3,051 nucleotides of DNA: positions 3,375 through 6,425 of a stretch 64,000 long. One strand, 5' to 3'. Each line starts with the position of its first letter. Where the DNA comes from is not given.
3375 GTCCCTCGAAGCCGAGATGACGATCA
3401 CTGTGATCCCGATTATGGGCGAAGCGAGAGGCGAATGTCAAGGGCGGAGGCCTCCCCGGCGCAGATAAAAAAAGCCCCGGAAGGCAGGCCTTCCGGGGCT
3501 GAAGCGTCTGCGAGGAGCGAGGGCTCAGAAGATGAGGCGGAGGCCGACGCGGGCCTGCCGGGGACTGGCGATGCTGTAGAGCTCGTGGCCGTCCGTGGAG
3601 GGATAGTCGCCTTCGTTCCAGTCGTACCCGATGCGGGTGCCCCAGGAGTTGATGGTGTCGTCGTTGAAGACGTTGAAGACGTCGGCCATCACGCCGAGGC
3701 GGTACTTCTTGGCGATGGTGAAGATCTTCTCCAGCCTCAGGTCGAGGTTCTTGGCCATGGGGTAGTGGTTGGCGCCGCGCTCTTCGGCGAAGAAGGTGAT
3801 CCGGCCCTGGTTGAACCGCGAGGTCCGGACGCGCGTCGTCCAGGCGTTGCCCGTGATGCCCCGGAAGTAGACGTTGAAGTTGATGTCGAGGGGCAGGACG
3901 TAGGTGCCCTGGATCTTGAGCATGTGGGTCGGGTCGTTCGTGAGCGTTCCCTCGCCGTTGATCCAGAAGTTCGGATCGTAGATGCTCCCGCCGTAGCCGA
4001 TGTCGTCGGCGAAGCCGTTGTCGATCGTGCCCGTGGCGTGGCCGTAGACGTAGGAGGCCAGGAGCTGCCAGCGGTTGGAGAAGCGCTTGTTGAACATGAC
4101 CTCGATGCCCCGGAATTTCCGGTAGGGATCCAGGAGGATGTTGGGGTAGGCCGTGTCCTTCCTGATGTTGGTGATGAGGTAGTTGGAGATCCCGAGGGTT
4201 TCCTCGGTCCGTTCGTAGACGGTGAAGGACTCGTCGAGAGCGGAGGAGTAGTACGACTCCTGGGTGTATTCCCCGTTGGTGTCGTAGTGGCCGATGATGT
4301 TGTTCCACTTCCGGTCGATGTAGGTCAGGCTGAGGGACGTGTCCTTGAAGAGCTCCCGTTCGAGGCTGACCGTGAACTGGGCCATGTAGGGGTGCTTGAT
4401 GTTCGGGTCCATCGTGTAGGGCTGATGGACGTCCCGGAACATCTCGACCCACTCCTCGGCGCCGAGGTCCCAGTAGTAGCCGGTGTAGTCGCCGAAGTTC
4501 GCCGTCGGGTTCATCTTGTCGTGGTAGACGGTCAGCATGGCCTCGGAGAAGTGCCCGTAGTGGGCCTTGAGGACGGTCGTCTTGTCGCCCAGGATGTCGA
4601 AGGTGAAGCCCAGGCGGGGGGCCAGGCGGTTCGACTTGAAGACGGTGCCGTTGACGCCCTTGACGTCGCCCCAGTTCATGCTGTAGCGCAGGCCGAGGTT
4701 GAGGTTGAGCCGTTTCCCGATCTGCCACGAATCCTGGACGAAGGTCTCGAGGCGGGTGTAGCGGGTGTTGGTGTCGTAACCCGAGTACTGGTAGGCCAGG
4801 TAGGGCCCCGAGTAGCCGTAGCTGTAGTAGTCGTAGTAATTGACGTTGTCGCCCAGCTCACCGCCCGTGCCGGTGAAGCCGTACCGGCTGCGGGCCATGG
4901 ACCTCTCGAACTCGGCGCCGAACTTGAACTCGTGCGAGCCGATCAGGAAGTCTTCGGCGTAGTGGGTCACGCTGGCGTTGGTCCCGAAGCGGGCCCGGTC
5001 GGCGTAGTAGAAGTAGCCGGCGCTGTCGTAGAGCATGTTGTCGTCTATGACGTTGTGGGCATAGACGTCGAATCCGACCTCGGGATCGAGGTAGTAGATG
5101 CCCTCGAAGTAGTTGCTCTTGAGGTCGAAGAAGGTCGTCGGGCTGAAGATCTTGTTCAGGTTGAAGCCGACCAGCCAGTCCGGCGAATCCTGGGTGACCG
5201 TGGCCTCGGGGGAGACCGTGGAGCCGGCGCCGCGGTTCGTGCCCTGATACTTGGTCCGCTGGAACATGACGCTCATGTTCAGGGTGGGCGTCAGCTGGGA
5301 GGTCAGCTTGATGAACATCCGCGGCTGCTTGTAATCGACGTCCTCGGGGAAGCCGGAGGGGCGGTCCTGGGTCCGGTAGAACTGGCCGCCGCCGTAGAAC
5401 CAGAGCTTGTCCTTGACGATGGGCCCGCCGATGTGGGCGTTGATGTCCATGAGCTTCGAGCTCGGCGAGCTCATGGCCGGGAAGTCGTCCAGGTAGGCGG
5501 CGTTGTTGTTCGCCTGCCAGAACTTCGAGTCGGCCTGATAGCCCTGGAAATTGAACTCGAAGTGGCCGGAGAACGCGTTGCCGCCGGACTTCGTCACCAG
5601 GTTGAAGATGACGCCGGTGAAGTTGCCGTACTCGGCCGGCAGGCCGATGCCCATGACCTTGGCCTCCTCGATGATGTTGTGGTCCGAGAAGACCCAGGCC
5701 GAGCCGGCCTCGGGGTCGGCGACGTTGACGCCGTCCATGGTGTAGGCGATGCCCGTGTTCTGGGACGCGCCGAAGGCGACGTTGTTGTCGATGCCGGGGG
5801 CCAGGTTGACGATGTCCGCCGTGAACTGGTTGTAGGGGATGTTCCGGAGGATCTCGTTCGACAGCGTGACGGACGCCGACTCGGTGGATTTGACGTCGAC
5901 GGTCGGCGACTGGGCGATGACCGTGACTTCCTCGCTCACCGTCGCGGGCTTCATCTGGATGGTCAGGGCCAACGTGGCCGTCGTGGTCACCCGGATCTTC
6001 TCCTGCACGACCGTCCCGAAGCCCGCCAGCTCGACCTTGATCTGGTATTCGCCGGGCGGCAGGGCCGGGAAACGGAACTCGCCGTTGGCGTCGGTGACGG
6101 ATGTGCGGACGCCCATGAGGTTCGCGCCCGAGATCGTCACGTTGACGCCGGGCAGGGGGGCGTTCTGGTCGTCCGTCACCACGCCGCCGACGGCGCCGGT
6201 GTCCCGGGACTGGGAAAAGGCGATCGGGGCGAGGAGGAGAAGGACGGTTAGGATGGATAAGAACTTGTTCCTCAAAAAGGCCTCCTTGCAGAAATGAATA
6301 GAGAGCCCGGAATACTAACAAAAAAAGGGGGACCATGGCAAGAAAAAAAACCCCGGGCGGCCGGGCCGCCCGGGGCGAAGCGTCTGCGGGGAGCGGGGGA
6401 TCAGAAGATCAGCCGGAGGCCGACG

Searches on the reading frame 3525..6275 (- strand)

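Call 102: search_protein_families(library=pfam, proteins=[window:3525-6275:-], max_evalue=0.00001)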
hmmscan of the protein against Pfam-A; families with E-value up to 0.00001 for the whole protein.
window:3525-6275:- (916 aa): 5 families
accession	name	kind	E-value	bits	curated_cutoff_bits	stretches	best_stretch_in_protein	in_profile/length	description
PF25183.1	OMP_b-brl_4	-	1.3e-37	130.1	30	2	548-796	435-679/838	Outer membrane beta barrel domain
PF13620.12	CarboxypepD_reg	-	1.7e-19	70.4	32.3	1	29-109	2-82/82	Carboxypeptidase regulatory-like domain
PF13715.12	CarbopepD_reg_2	-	1.9e-13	50.6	32.2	1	31-119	3-88/88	CarboxypepD_reg-like domain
PF00593.30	TonB_dep_Rec_b-barrel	-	7.5e-08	33.1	27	1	419-813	81-393/436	TonB dependent receptor-like, beta-barrel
PF17210.9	SdrD_B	-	2.4e-07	31.3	29.7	1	33-83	16-66/112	SdrD B-like domain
